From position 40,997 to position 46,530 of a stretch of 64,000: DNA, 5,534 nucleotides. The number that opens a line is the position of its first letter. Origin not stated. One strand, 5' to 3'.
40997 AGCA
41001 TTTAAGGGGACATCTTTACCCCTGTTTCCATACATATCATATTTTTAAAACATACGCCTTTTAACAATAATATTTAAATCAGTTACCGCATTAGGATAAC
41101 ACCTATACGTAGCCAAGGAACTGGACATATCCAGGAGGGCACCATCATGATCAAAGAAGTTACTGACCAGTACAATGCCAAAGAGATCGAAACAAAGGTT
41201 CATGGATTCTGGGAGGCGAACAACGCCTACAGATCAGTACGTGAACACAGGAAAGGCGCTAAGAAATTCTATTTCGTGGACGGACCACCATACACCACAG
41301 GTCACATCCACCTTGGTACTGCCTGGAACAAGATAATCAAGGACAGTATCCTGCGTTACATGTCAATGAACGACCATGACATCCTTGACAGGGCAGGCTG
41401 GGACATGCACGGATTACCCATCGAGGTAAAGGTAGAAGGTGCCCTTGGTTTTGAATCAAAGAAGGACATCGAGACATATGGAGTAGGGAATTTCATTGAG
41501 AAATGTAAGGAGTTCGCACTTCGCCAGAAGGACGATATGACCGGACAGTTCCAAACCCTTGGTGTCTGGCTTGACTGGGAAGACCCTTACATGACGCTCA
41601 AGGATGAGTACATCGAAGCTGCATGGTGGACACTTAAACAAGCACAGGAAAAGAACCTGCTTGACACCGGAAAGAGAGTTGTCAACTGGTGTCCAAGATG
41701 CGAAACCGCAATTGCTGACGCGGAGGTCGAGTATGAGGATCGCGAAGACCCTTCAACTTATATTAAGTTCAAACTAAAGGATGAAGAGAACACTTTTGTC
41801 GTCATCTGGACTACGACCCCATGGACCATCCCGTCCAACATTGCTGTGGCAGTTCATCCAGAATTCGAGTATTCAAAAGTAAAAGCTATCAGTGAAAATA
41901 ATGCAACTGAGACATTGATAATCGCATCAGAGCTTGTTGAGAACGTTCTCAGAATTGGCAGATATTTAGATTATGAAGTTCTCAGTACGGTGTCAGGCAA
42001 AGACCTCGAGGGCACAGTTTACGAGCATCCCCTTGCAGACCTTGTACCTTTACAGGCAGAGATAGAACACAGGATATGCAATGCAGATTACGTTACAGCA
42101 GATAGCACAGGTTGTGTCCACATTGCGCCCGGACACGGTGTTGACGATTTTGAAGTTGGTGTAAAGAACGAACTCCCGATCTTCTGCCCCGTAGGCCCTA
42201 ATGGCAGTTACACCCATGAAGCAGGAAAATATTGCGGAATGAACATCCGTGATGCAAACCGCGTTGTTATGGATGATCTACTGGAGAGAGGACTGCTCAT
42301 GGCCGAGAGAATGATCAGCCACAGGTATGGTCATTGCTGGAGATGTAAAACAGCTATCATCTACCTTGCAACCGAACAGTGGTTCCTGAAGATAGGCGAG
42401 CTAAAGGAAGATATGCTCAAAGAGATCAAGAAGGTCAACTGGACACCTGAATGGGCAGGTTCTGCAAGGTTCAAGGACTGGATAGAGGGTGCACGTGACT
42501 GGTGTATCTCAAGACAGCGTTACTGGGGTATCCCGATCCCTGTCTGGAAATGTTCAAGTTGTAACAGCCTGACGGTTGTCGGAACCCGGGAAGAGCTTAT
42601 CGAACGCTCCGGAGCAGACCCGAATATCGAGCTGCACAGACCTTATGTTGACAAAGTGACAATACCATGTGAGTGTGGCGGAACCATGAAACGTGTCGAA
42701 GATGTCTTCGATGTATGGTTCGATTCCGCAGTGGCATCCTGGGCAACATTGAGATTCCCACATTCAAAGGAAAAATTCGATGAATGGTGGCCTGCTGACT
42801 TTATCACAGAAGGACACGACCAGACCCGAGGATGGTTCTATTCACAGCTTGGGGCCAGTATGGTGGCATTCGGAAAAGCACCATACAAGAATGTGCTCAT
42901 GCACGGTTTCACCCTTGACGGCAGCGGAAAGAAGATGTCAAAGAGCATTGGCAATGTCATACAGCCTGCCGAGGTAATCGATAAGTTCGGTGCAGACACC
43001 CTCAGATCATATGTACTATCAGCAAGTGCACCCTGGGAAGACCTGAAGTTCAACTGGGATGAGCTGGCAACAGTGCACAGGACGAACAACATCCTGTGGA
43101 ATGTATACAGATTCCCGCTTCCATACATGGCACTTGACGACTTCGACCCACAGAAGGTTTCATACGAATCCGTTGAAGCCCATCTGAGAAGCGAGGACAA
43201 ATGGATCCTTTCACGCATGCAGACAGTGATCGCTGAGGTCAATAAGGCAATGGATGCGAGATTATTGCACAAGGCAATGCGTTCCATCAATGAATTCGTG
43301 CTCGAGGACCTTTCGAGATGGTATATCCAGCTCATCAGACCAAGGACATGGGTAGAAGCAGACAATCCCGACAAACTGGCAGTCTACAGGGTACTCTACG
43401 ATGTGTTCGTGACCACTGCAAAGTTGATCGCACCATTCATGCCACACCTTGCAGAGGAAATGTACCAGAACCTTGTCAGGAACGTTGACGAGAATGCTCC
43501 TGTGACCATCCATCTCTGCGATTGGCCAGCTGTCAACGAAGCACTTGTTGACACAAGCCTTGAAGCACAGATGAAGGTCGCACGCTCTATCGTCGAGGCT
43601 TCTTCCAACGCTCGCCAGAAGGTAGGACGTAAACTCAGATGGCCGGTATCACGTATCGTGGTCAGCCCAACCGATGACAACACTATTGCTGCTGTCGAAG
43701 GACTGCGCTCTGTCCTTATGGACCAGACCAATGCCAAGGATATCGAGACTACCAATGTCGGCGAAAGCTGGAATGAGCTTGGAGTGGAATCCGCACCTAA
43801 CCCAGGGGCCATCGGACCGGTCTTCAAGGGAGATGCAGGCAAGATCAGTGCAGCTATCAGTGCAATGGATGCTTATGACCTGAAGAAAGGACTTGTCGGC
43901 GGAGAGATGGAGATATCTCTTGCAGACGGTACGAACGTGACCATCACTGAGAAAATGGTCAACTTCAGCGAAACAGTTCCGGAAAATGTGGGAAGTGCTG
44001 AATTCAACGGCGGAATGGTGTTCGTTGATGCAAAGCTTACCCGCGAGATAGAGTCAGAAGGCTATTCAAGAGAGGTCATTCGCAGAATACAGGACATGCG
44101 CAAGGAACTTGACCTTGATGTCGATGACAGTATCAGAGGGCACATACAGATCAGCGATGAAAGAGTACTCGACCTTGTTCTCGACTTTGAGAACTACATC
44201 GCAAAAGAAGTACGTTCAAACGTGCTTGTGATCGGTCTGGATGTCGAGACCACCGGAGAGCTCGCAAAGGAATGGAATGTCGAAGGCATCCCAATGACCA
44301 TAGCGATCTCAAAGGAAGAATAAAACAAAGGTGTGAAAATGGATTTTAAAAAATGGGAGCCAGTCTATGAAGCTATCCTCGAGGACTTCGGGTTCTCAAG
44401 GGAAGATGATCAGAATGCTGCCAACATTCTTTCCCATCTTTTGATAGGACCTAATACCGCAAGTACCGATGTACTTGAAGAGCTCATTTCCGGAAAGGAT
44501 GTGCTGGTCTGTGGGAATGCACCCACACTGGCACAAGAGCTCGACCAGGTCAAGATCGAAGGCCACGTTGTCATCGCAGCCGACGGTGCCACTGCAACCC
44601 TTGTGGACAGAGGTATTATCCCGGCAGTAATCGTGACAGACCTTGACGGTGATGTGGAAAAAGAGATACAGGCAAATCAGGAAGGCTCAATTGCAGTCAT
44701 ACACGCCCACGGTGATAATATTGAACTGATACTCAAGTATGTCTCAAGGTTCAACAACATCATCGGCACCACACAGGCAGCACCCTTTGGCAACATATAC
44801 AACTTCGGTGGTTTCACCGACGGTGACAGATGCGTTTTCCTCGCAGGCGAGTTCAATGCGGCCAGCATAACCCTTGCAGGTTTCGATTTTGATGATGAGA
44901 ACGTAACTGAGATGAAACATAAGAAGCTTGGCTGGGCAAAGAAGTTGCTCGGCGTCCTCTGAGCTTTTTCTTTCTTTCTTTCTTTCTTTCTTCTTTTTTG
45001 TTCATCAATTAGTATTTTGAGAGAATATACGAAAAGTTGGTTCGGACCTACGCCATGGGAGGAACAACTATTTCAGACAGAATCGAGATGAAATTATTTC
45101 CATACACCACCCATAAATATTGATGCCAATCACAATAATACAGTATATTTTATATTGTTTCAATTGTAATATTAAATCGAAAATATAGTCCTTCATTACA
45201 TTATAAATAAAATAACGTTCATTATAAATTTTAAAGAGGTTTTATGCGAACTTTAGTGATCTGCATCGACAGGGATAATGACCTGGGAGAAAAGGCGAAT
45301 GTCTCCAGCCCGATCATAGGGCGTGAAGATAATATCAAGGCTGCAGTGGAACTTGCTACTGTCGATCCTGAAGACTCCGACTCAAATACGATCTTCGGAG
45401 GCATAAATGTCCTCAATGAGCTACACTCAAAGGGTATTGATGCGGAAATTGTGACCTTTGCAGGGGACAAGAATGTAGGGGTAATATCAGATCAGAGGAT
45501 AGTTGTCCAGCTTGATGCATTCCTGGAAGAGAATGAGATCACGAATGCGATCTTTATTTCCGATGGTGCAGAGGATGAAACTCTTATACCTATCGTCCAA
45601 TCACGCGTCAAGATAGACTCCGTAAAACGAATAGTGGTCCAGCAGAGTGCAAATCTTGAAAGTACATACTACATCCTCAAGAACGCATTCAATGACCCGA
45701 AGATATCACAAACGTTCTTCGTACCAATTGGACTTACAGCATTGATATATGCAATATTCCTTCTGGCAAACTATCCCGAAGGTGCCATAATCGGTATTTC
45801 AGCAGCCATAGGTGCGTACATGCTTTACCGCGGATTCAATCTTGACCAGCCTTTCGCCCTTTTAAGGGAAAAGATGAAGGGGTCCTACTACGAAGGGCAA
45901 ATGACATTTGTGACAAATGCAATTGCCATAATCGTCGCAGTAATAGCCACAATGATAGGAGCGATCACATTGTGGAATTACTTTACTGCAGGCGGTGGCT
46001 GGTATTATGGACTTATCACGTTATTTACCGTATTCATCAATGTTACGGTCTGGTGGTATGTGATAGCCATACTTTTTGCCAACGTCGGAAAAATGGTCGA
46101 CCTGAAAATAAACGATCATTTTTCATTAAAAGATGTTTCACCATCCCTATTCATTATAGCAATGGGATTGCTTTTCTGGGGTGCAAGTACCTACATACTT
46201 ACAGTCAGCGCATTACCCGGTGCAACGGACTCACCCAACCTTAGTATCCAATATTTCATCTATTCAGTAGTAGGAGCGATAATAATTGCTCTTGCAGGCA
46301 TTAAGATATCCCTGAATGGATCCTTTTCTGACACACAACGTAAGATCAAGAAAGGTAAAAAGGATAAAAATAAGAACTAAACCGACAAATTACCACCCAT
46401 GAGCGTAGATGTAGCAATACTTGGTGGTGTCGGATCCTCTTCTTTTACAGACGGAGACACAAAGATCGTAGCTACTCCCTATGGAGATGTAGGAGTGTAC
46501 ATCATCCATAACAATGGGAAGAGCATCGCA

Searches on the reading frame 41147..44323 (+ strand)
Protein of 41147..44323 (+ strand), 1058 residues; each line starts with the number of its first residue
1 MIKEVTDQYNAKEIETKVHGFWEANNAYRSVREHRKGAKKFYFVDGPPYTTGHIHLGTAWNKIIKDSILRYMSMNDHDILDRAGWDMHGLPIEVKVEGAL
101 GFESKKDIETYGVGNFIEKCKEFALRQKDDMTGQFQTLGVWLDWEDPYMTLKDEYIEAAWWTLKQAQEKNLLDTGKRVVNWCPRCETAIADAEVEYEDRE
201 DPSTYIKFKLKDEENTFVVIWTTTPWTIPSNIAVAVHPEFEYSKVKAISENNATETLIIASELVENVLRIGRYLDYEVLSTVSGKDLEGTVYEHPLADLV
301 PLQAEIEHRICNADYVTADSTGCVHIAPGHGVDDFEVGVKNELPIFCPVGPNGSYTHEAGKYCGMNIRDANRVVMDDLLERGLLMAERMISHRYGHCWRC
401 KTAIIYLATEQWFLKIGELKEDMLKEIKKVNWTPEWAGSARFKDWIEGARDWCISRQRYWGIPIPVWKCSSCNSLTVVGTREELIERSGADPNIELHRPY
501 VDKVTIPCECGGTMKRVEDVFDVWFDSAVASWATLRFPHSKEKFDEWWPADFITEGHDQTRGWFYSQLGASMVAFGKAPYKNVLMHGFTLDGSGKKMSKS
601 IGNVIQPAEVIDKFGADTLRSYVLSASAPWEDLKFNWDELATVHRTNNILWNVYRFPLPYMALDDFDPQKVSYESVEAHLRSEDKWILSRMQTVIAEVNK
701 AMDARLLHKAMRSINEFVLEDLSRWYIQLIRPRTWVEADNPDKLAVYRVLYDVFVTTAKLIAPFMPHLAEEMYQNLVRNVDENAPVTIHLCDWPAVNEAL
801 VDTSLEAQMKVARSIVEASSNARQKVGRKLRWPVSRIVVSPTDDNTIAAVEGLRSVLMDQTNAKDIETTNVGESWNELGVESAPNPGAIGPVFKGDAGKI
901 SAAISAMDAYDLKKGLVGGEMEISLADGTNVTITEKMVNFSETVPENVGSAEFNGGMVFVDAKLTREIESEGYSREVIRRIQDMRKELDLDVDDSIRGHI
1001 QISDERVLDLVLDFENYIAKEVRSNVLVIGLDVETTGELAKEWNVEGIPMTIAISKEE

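Call 60: search_protein_families(library=pfam, proteins=[window:41147-44323:+])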
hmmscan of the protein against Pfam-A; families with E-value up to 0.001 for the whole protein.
window:41147-44323:+ (1058 aa): 5 families
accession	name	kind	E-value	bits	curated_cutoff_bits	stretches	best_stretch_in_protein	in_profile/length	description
PF00133.28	tRNA-synt_1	-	1.9e-135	452.2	22.7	1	19-634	3-412/414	tRNA synthetases class I (I, L, M and V)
PF08264.19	Anticodon_1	-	1.1e-34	119.9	25.1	1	684-835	1-145/148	Anticodon-binding domain of tRNA ligase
PF09334.17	tRNA-synt_1g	-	7.2e-26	91.3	20.1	3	518-652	242-381/391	tRNA synthetases class I (M)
PF19302.4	DUF5915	-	5.9e-21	75.3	27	1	857-1056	4-194/195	Domain of unknown function (DUF5915)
PF01406.26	tRNA-synt_1e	-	1e-05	25.5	27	1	570-627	228-284/301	tRNA synthetases class I (C) catalytic domain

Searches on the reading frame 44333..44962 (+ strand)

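Call 60: search_protein_families(library=pfam, proteins=[window:44333-44962:+])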
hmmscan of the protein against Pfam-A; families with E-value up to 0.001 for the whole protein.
window:44333-44962:+ (209 aa): 1 family
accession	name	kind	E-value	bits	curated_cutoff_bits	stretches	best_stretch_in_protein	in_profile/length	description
PF01973.23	MptE-like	-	6.3e-27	94.9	34.6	1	45-189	15-169/171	6-hydroxymethylpterin diphosphokinase MptE-like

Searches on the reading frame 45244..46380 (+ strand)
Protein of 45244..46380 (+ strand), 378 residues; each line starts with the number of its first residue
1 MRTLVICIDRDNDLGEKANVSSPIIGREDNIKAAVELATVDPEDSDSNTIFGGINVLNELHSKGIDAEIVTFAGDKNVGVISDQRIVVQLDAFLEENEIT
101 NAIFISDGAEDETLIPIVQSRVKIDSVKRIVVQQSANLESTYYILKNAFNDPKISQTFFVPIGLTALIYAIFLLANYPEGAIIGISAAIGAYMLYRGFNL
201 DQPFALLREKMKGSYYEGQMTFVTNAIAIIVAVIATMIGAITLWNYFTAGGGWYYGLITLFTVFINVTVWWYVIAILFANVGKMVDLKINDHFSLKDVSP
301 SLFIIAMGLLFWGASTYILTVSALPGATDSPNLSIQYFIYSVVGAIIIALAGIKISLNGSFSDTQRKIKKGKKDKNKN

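Call 6: search_protein_families(library=pfam, proteins=[window:45244-46380:+])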
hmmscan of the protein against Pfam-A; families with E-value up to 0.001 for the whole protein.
window:45244-46380:+ (378 aa): 2 families
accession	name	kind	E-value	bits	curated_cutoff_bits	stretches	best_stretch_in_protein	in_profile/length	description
PF04123.18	DUF373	-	2.5e-119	399.1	28.3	1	2-350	1-335/335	Domain of unknown function (DUF373)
PF11177.13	DUF2964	-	9.4e-05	23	24.2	0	345-371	14-40/62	Protein of unknown function (DUF2964)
